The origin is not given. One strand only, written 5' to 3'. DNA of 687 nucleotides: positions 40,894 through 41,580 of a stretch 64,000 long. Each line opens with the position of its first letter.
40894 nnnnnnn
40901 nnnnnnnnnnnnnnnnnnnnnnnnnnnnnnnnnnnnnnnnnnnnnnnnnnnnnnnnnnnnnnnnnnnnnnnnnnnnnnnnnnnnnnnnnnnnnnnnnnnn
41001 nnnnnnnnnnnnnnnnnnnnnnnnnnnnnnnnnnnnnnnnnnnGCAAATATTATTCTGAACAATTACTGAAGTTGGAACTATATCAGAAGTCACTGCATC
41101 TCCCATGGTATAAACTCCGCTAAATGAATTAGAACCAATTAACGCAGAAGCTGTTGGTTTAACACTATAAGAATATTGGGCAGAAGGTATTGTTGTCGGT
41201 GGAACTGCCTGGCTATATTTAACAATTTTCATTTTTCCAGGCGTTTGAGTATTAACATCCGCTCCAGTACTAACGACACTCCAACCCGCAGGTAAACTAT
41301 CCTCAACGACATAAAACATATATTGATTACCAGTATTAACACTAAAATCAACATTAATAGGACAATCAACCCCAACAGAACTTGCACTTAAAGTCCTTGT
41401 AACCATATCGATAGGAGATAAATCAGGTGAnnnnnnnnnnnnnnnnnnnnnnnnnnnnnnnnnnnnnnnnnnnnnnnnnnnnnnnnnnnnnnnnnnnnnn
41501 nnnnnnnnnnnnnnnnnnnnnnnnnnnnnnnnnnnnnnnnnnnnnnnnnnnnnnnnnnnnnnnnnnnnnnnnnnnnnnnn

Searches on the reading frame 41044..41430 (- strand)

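Call 55: search_protein_families(library=pfam, proteins=[window:41044-41430:-], max_evalue=10)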
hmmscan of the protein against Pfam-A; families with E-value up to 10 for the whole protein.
seq(129 aa): 6 families
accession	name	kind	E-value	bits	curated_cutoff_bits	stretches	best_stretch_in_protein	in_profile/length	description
PF02306.20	Phage_G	-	3.8e-05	23.9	25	1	29-121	47-135/175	Major spike protein (G protein)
PF17973.7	bMG10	-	0.0076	16.9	26.2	1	25-68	30-73/131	Bacterial Alpha-2-macroglobulin MG10 domain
PF03734.19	YkuD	-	0.018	16.1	23.4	1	31-84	6-65/146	L,D-transpeptidase catalytic domain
PF18675.7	HepII_C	-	0.041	14.3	26.1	1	14-62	19-65/88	Heparinase II C-terminal domain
PF03621.18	MbtH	-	0.1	12.4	27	1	31-55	16-40/53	MbtH-like protein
PF10633.15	NPCBM_assoc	-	0.13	12.9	24.4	1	44-95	28-76/78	NPCBM-associated, NEW3 domain of alpha-galactosidase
